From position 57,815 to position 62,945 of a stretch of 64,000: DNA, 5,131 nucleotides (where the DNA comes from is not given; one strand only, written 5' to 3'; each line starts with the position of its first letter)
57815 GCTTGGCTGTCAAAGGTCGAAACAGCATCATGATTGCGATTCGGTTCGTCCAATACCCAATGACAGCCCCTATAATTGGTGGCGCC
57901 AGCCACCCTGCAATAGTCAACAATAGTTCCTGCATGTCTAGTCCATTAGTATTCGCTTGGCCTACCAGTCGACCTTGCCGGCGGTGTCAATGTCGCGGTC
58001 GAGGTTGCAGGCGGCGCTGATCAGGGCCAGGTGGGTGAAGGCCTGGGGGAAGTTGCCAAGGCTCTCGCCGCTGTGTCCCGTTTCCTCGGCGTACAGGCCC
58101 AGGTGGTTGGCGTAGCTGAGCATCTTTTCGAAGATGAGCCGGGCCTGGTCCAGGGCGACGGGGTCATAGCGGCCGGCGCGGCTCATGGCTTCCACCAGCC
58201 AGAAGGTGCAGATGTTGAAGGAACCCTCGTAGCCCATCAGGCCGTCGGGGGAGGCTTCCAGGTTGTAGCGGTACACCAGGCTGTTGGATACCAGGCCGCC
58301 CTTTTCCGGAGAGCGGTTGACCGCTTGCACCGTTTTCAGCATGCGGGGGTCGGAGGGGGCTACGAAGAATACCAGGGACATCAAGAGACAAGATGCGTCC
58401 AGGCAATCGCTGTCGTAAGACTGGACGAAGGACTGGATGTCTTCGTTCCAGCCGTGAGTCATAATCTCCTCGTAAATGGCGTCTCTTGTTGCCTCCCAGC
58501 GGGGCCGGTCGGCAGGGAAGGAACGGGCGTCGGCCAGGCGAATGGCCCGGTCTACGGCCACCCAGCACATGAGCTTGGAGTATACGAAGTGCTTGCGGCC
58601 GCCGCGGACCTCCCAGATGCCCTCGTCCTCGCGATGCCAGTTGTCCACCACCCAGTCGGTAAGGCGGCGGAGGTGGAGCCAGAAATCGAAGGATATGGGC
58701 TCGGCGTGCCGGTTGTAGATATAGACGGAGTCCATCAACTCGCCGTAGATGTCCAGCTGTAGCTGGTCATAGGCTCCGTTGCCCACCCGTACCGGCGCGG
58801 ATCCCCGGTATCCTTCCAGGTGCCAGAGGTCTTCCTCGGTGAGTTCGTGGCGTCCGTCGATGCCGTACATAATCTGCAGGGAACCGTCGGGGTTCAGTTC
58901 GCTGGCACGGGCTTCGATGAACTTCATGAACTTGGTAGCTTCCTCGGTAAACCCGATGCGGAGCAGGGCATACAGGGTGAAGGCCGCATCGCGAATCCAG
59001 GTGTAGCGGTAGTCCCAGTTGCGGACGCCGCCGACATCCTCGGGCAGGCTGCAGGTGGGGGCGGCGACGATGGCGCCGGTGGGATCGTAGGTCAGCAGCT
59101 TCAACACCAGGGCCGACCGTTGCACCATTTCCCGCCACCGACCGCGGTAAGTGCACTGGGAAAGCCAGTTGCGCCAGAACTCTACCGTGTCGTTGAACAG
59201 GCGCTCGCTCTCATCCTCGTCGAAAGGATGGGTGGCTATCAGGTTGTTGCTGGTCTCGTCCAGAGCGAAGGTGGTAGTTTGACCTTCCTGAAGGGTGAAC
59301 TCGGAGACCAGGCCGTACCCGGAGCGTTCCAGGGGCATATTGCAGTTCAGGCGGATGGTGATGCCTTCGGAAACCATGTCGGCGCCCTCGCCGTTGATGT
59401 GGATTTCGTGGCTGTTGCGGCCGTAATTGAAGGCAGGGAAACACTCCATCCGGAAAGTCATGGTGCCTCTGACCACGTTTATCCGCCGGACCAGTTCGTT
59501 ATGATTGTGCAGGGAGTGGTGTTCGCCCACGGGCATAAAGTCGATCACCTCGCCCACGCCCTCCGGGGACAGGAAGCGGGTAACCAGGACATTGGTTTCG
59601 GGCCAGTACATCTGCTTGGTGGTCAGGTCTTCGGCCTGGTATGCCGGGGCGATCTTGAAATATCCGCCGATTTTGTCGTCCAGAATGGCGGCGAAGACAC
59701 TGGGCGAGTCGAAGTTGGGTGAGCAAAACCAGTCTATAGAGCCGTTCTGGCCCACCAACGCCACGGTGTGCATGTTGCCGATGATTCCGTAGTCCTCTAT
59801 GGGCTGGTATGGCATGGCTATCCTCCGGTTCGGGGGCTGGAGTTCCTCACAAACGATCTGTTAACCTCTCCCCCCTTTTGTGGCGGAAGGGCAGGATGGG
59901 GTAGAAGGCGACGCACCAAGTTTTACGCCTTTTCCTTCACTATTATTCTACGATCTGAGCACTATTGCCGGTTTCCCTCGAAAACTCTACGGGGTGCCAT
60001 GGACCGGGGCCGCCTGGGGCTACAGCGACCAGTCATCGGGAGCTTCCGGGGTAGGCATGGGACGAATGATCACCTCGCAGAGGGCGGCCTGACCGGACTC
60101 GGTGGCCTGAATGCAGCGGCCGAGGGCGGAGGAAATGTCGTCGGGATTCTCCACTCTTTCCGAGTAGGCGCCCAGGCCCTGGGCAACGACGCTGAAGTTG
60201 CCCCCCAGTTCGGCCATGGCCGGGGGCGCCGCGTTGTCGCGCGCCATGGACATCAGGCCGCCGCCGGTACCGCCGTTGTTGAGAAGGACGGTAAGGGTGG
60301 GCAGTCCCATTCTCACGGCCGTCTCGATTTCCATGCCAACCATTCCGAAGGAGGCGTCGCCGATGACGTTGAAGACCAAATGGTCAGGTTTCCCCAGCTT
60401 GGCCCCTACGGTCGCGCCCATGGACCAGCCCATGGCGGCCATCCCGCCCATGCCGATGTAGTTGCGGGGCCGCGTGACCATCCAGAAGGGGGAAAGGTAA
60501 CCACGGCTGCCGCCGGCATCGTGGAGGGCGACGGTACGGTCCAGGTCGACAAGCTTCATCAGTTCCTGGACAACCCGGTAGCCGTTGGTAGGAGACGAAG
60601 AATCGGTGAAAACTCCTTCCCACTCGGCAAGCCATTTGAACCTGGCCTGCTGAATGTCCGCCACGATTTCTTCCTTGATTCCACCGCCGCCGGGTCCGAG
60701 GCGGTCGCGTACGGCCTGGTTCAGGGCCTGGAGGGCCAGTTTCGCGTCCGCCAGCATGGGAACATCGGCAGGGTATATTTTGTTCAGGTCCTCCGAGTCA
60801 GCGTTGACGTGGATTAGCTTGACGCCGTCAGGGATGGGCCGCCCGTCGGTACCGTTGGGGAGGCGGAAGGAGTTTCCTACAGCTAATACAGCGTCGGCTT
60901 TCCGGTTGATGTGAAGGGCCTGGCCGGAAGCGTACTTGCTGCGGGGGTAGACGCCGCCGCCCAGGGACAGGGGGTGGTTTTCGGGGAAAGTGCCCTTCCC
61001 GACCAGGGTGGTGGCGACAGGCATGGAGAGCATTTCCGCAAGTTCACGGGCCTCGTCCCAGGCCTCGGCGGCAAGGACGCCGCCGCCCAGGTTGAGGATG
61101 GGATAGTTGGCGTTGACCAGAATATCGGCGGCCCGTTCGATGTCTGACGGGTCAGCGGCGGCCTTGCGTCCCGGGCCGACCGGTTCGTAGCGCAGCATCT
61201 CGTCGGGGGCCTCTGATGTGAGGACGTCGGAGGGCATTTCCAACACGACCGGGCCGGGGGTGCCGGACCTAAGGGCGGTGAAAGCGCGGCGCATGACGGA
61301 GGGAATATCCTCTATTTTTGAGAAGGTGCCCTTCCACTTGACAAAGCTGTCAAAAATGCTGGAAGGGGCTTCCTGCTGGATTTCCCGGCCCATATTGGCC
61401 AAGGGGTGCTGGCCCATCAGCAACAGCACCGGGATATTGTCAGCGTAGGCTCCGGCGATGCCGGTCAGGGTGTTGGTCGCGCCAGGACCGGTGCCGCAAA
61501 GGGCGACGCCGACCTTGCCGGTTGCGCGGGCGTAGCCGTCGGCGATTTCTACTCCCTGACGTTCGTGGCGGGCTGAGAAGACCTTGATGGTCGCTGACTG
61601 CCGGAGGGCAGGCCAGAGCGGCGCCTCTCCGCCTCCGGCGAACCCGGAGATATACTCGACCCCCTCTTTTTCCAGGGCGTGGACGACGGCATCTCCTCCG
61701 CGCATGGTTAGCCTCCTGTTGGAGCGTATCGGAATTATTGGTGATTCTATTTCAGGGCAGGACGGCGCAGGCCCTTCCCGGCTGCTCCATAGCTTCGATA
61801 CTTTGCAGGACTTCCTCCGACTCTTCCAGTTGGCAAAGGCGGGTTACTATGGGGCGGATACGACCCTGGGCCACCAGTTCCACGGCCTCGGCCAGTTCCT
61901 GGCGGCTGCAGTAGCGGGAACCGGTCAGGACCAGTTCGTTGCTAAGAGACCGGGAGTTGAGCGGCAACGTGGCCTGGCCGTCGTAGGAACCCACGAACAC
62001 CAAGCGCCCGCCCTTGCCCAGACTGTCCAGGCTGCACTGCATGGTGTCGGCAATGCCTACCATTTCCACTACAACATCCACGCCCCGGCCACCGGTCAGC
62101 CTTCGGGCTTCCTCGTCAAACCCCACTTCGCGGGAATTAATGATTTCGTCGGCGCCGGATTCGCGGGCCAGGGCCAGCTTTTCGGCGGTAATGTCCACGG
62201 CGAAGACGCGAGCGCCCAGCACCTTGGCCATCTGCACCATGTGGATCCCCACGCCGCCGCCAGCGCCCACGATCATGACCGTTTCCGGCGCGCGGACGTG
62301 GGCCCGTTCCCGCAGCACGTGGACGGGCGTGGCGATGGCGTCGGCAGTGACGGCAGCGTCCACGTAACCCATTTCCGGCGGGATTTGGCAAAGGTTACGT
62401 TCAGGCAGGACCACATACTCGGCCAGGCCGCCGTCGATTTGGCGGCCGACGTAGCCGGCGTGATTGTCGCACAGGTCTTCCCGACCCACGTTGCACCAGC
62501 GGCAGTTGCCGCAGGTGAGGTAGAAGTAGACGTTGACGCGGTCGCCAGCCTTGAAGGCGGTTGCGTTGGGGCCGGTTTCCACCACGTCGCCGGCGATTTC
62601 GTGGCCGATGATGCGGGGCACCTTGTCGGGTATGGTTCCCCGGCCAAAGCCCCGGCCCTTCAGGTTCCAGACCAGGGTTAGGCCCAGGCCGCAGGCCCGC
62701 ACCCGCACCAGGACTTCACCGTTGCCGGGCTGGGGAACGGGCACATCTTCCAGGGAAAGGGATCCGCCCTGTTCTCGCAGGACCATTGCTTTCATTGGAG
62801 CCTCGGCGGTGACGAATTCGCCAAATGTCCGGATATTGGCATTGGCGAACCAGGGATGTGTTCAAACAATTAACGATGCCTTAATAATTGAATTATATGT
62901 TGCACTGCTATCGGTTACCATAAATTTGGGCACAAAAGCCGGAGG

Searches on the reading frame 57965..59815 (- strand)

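Call 80: search_protein_families(library=pfam, proteins=[window:57965-59815:-], max_evalue=0.00001)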
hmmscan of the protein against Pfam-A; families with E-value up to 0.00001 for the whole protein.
window:57965-59815:- (617 aa): 2 families
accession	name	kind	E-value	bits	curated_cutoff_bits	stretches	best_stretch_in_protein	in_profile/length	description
PF00723.27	Glyco_hydro_15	-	1.5e-79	268.4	22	1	227-602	3-426/427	Glycosyl hydrolases family 15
PF19291.4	TREH_N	-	7.5e-18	65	23.1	1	4-148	13-145/211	Trehalase-like, N-terminal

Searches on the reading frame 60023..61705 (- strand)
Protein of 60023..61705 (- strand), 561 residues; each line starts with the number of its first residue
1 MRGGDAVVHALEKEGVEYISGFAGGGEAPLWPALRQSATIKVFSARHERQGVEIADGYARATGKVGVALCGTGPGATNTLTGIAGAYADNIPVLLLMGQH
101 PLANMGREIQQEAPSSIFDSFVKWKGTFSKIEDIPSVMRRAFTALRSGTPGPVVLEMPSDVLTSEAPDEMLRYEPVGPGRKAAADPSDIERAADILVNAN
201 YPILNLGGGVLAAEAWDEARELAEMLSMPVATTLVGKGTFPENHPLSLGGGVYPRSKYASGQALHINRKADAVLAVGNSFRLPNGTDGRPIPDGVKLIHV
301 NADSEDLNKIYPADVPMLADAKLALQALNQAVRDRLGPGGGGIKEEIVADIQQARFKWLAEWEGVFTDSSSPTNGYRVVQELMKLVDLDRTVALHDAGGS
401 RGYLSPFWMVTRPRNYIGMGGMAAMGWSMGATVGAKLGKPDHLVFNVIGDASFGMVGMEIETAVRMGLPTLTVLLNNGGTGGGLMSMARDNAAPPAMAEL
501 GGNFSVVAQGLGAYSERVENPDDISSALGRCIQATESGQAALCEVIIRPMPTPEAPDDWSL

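Call 80: search_protein_families(library=pfam, proteins=[window:60023-61705:-], max_evalue=0.00001)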
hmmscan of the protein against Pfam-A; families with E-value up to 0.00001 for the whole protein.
window:60023-61705:- (561 aa): 3 families
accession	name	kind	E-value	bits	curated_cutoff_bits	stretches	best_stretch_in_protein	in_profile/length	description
PF02776.23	TPP_enzyme_N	-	4.7e-33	113.9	26.8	1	1-112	1-113/119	Thiamine pyrophosphate enzyme, N-terminal TPP binding domain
PF00205.28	TPP_enzyme_M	-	1.8e-31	109.1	30.4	1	189-328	1-137/137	Thiamine pyrophosphate enzyme, central domain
PF02775.26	TPP_enzyme_C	-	3.3e-25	89.1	21.9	1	396-544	1-150/151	Thiamine pyrophosphate enzyme, C-terminal TPP binding domain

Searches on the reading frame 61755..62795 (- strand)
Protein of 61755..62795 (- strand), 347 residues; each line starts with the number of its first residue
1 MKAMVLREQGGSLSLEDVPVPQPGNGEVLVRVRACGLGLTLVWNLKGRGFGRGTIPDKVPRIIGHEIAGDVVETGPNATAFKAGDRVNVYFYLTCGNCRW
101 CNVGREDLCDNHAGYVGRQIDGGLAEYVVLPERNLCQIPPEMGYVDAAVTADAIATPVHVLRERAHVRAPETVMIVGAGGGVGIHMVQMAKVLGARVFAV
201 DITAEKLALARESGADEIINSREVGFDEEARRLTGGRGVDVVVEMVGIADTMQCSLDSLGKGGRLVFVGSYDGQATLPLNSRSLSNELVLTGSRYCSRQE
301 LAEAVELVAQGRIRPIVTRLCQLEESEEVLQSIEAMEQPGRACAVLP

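Call 80: search_protein_families(library=pfam, proteins=[window:61755-62795:-], max_evalue=0.00001)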
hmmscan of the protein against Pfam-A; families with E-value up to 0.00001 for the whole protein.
window:61755-62795:- (347 aa): 4 families
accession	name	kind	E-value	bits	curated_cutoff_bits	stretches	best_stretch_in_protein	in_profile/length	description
PF00107.32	ADH_zinc_N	-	9.3e-34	116.6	31.8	1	181-309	1-128/129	Zinc-binding dehydrogenase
PF08240.17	ADH_N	-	1.3e-25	90.1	23.5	1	24-139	1-103/104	Alcohol dehydrogenase GroES-like domain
PF13602.12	ADH_zinc_N_2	-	1.4e-15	58.9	27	1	214-340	2-130/134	Zinc-binding dehydrogenase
PF16912.11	Glu_dehyd_C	-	1.8e-06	28.1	34.9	1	161-328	23-196/211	Glucose dehydrogenase C-terminus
